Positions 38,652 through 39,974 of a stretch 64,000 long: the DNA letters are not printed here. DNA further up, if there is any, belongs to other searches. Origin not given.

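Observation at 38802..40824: Tandem GalT-like HIT-family paralogs, one lacking the nucleophilic histidine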

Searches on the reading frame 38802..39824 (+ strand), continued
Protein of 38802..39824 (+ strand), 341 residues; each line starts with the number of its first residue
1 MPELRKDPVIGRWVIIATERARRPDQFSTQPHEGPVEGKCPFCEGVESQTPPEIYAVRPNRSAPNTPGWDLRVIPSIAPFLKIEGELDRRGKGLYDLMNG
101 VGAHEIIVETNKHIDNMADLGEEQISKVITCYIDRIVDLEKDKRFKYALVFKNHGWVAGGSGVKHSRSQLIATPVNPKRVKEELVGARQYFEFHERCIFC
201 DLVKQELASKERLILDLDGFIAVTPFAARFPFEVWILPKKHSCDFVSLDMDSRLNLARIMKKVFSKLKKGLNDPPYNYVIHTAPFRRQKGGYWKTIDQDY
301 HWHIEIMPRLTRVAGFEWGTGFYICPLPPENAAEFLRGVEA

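Call 59: find_encoding_contigs(protein=P0121, flank=6000, max_places=3)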
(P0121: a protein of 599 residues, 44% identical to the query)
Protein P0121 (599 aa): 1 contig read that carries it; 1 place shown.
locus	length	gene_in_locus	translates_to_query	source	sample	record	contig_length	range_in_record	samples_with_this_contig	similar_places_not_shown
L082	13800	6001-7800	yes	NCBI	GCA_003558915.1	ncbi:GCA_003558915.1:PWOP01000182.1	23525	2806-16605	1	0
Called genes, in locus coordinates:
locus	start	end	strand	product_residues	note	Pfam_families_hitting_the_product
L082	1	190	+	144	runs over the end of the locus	-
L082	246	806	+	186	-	PF01467:CTP_transf_like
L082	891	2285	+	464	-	PF02878:PGM_PMM_I, PF02879:PGM_PMM_II, PF02880:PGM_PMM_III, PF00408:PGM_PMM_IV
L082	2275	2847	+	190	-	PF01553:Acyltransferase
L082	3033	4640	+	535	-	PF00575:S1, PF13509:S1_2 (faint), PF23459:S1_RRP5 (faint), PF00575:S1, PF21710:Spt6_S1 (weak), PF00575:S1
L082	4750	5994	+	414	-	PF00579:tRNA-synt_1b, PF22421:SYY_C-terminal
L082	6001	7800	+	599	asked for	PF02744:GalP_UDP_tr_C, PF01230:HIT (faint), PF01087:GalP_UDP_transf, PF16285:DUF4931_N, PF16268:DUF4921, PF02744:GalP_UDP_tr_C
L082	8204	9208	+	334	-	PF00044:Gp_dh_N, PF02800:Gp_dh_C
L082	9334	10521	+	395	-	PF00162:PGK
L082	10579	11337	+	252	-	PF00121:TIM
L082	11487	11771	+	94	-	PF03840:SecG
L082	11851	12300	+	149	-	PF13414:TPR_11 (weak), PF13424:TPR_12 (weak), PF14559:TPR_19, PF13431:TPR_17 (weak), PF00515:TPR_1, PF07719:TPR_2, PF13181:TPR_8, PF13414:TPR_11 (weak), +8 more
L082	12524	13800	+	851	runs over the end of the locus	PF02739:5_3_exonuc_N, PF01367:5_3_exonuc, PF00476:DNA_pol_A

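Call 64: find_encoding_contigs(protein=P0125, flank=4000, max_places=2)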
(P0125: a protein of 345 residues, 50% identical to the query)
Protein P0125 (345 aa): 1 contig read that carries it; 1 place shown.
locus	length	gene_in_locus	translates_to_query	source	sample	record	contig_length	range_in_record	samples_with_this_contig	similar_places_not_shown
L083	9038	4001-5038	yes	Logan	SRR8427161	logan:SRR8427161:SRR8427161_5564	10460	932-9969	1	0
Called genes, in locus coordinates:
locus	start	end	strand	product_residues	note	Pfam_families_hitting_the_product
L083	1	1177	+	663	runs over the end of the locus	PF17764:PriA_3primeBD, PF00270:DEAD, PF04851:ResIII, PF18319:Zn_ribbon_PriA (weak), PF00271:Helicase_C (weak), PF18074:PriA_C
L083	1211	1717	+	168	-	PF01327:Pep_deformylase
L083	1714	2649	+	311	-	PF00551:Formyl_trans_N, PF02911:Formyl_trans_C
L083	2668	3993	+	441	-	PF00571:CBS (weak)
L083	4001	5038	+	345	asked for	PF01087:GalP_UDP_transf (faint), PF16268:DUF4921 (faint), PF16285:DUF4931_N (faint), PF02744:GalP_UDP_tr_C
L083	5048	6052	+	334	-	PF01087:GalP_UDP_transf, PF01230:HIT (faint), PF16268:DUF4921, PF16285:DUF4931_N, PF02744:GalP_UDP_tr_C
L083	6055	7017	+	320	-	PF03706:LPG_synthase_TM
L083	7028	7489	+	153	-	PF01220:DHquinase_II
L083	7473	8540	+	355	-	PF01321:Creatinase_N, PF00557:Peptidase_M24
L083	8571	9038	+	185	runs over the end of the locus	PF08207:EFP_N, PF01132:EFP, PF09285:Elong-fact-P_C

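Call 65: find_encoding_contigs(protein=P0133, flank=4000, max_places=2)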
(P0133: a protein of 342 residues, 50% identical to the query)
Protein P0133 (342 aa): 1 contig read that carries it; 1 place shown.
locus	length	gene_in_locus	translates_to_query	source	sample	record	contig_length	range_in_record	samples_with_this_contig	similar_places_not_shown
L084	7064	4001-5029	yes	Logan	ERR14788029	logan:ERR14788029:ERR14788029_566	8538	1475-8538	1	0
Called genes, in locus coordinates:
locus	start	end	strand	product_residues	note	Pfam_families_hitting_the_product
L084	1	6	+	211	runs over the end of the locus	PF00702:Hydrolase (weak), PF08645:PNK3P, PF13344:Hydrolase_6 (faint), PF13419:HAD_2 (weak), PF13242:Hydrolase_like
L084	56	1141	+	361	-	PF06925:MGDG_synth, PF04101:Glyco_tran_28_C (weak)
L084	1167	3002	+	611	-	PF17764:PriA_3primeBD, PF18074:PriA_C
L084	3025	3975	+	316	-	PF00551:Formyl_trans_N, PF02911:Formyl_trans_C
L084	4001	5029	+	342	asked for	PF02744:GalP_UDP_tr_C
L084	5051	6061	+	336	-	PF01087:GalP_UDP_transf, PF01230:HIT (faint), PF16268:DUF4921, PF16285:DUF4931_N, PF02744:GalP_UDP_tr_C, PF11969:DcpS_C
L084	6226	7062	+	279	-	?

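Call 66: find_encoding_contigs(protein=P0127, flank=4000, max_places=2)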
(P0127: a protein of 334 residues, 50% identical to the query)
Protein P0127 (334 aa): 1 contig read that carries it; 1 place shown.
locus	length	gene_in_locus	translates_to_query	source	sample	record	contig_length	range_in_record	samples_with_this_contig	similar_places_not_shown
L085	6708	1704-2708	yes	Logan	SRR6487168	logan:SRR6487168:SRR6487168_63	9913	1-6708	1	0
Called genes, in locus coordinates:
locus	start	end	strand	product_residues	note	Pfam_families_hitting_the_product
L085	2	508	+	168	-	?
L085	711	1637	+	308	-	PF00551:Formyl_trans_N, PF02911:Formyl_trans_C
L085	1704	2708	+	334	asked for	PF16285:DUF4931_N (weak), PF02744:GalP_UDP_tr_C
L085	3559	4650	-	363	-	PF06925:MGDG_synth, PF04101:Glyco_tran_28_C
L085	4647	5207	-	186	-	PF00702:Hydrolase (faint), PF08645:PNK3P, PF13419:HAD_2 (weak), PF13242:Hydrolase_like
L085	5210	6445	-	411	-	PF09594:GT87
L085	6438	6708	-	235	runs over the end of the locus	PF00535:Glycos_transf_2, PF10111:Glyco_tranf_2_2 (weak), PF13641:Glyco_tranf_2_3 (faint)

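Call 77: find_encoding_contigs(protein=P0139, flank=3500, max_places=1)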
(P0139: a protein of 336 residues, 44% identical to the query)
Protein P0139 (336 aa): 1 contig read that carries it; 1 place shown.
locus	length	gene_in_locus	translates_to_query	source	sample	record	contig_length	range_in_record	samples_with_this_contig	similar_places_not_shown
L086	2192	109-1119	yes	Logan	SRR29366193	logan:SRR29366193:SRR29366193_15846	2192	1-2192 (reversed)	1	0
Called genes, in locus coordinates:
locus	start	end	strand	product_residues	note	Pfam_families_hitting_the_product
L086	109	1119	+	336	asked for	PF01087:GalP_UDP_transf, PF16285:DUF4931_N, PF02744:GalP_UDP_tr_C (weak)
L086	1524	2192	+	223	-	?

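Call 78: find_encoding_contigs(protein=P0218, flank=3500, max_places=1)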
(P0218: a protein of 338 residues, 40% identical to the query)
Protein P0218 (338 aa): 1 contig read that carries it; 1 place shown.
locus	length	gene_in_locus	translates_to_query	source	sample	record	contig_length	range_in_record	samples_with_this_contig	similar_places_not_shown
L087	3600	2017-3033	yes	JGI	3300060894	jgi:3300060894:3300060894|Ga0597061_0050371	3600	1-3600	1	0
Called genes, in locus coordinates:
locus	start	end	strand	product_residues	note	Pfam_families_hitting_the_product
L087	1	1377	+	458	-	?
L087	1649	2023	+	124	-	PF02021:UPF0102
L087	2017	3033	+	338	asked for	PF01087:GalP_UDP_transf, PF01230:HIT (faint), PF16285:DUF4931_N (weak), PF02744:GalP_UDP_tr_C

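Call 79: find_encoding_contigs(protein=P0198, flank=3500, max_places=1)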
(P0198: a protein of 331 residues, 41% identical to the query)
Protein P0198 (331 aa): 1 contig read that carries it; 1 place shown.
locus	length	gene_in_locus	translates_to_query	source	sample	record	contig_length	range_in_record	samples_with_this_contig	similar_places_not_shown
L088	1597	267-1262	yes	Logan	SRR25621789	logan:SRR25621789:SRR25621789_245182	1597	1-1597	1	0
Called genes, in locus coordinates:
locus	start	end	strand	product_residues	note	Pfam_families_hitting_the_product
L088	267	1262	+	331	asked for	PF01087:GalP_UDP_transf, PF16285:DUF4931_N, PF16268:DUF4921, PF02744:GalP_UDP_tr_C, PF01230:HIT (weak)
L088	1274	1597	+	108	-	?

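Call 80: find_encoding_contigs(protein=P0156, flank=3500, max_places=1)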
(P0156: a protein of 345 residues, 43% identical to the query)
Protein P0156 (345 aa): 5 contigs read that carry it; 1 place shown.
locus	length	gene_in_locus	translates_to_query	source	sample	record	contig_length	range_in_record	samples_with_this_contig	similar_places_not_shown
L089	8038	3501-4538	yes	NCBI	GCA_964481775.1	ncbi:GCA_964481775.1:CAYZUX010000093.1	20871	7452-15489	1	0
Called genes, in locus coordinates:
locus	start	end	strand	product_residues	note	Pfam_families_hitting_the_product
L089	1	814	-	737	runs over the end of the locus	-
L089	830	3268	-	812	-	PF02190:LON_substr_bdg, PF00004:AAA, PF07728:AAA_5 (weak), PF22667:Lon_lid, PF05362:Lon_C, PF13541:ChlI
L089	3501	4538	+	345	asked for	PF01087:GalP_UDP_transf, PF16268:DUF4921 (weak), PF02744:GalP_UDP_tr_C (weak)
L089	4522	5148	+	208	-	PF13563:2_5_RNA_ligase2, PF02834:LigT_PEase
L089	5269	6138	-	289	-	PF07452:CHRD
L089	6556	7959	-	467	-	-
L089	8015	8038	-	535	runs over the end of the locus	-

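Call 81: find_encoding_contigs(protein=P0149, flank=3500, max_places=1)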
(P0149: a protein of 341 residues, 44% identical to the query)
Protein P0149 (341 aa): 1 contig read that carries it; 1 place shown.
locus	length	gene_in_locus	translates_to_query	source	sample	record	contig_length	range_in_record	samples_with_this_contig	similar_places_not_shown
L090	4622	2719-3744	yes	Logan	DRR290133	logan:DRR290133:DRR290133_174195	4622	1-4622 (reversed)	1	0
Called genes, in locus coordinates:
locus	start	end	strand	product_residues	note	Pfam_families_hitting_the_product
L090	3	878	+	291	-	?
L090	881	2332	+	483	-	PF02934:GatB_N, PF02637:GatB_Yqey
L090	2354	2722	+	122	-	PF00072:Response_reg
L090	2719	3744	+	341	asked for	PF01087:GalP_UDP_transf, PF16268:DUF4921 (faint), PF02744:GalP_UDP_tr_C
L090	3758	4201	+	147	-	PF00582:Usp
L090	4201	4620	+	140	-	?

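Call 82: find_encoding_contigs(protein=P0179, flank=3500, max_places=1)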
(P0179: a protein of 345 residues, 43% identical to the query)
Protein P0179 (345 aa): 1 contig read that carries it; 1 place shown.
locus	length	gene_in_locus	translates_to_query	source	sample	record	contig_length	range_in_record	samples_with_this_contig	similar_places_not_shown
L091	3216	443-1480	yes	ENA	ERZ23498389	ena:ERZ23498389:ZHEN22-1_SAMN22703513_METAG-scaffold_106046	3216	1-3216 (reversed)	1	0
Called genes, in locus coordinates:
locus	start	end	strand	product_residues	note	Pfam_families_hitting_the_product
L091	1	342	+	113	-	?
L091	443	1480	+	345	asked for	PF01087:GalP_UDP_transf, PF02744:GalP_UDP_tr_C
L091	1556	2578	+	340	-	PF02744:GalP_UDP_tr_C (weak)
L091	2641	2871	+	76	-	PF01037:AsnC_trans_reg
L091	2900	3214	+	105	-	?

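Call 85: predict_structure(alignment_id=A3)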
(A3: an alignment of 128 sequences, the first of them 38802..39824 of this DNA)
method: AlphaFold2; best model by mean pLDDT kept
length: 341 residues; sequences in the alignment: 128
mean_pLDDT: 95.7   pTM: 0.93
mean pLDDT of the five models: 95.7, 95.3, 95.4, 95.3, 95.2
residues with pLDDT >= 90: 313; 70-90: 20; 50-70: 8; < 50: 0
segments of 3 or more residues with pLDDT < 50: none
pLDDT, mean of each block of 10 residues (from residue 1): 96 95 68 87 98 97 97 98 97 97 98 98 98 98 97 96 96 97 97 98 99 98 98 98 98 98 98 97 86 91 98 94 97 98 89
secondary structure, 60 per line:
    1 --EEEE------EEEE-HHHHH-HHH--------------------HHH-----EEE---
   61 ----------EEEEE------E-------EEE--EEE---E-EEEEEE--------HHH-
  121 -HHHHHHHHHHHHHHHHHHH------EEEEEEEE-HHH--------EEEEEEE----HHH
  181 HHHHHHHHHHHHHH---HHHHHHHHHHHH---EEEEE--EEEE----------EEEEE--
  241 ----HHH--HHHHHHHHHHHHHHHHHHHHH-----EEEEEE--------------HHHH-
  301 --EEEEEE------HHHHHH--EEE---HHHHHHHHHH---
elements in order: E3-6 E13-16 H18-22 E55-57 E71-75 E90-92 E95-97 E103-108 H122-140 E147-154 E167-173 H178-194 H198-209 E213-217 E220-223 E234-238 H250-270 E276-281 H296-299 E303-308 H315-320 E323-325 H329-338

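Call 87: fold_search(model_id=the predicted structure, library=pdb)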
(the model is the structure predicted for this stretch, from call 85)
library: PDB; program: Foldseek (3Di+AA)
matches with E <= 10: 338; with E <= 0.001: 36
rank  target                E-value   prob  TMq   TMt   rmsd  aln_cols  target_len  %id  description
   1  2h39_A                8.9e-36  1.00  0.84  0.92   4.2       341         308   38  Crystal Structure of an ADP-Glucose Phosphorylase from Arabidopsis thaliana with bound ADP-Glucose (released 2006-06-13)
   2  2h39_B                1.0e-35  1.00  0.83  0.91   3.5       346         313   37  Crystal Structure of an ADP-Glucose Phosphorylase from Arabidopsis thaliana with bound ADP-Glucose (released 2006-06-13)
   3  1zwj_A                2.7e-35  1.00  0.83  0.94   2.4       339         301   37  X-ray structure of galt-like protein from arabidopsis thaliana AT5G18200 (released 2005-06-14)
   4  1z84_B                4.1e-35  1.00  0.81  0.91   4.2       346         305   36  X-ray structure of galt-like protein from arabidopsis thaliana at5g18200 (released 2005-04-19)
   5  1zwj_B                9.4e-35  1.00  0.82  0.93   3.4       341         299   36  X-ray structure of galt-like protein from arabidopsis thaliana AT5G18200 (released 2005-06-14)
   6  1z84_A                1.1e-34  1.00  0.82  0.90   3.4       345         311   36  X-ray structure of galt-like protein from arabidopsis thaliana at5g18200 (released 2005-04-19)
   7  6k5z_A                6.5e-27  1.00  0.75  0.82   7.6       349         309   29  Structure of uridylyltransferase (released 2019-12-18)
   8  6k9z_A                1.8e-26  1.00  0.76  0.83   7.6       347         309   29  STRUCTURE OF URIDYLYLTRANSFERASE MUTANT (released 2019-12-18)
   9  1gup_A                2.1e-26  1.00  0.83  0.81   4.4       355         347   23  STRUCTURE OF NUCLEOTIDYLTRANSFERASE COMPLEXED WITH UDP-GALACTOSE (released 1997-11-12)
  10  1hxp_A                3.4e-26  1.00  0.81  0.81   5.1       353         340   23  NUCLEOTIDE TRANSFERASE (released 1996-11-08)
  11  1hxq_A                4.0e-26  1.00  0.81  0.81   4.5       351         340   24  THE STRUCTURE OF NUCLEOTIDYLATED GALACTOSE-1-PHOSPHATE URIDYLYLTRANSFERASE FROM ESCHERICHIA COLI AT 1.86 ANGSTROMS RES (released 1997-10-22)
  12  6k5z_B                9.8e-26  1.00  0.75  0.81   9.2       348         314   29  Structure of uridylyltransferase (released 2019-12-18)
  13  5in3_A                1.1e-25  1.00  0.80  0.84   4.8       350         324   22  Crystal structure of glucose-1-phosphate bound nucleotidylated human galactose-1-phosphate uridylyltransferase (released 2016-03-30)
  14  1hxq_B                2.0e-25  1.00  0.81  0.83   5.0       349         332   23  THE STRUCTURE OF NUCLEOTIDYLATED GALACTOSE-1-PHOSPHATE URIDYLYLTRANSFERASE FROM ESCHERICHIA COLI AT 1.86 ANGSTROMS RES (released 1997-10-22)
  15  6k9z_B                2.0e-25  1.00  0.75  0.84   7.3       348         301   28  STRUCTURE OF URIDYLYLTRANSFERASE MUTANT (released 2019-12-18)
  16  1gup_B                2.1e-25  1.00  0.83  0.82   4.3       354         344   24  STRUCTURE OF NUCLEOTIDYLTRANSFERASE COMPLEXED WITH UDP-GALACTOSE (released 1997-11-12)
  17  5in3_B                6.5e-25  1.00  0.79  0.82   5.0       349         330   23  Crystal structure of glucose-1-phosphate bound nucleotidylated human galactose-1-phosphate uridylyltransferase (released 2016-03-30)
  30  6af2_B                3.0e-04  1.00  0.33  0.73   4.0       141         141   17  Crystal structure of N-terminus deletion mutant of Mycobacterium avium diadenosine 5',5'''-P1,P4-tetraphosphate phosph (released 2019-08-14)
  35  3ano_B                5.5e-04  1.00  0.33  0.60   3.2       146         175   16  Crystal Structure of a Novel Diadenosine 5',5'''-P1,P4-Tetraphosphate Phosphorylase from Mycobacterium tuberculosis H3 (released 2011-05-18)
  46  3ano_A                1.8e-03  1.00  0.28  0.58   5.6       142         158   16  Crystal Structure of a Novel Diadenosine 5',5'''-P1,P4-Tetraphosphate Phosphorylase from Mycobacterium tuberculosis H3 (released 2011-05-18)
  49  6af2_C                2.1e-03  1.00  0.32  0.72   3.5       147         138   16  Crystal structure of N-terminus deletion mutant of Mycobacterium avium diadenosine 5',5'''-P1,P4-tetraphosphate phosph (released 2019-08-14)
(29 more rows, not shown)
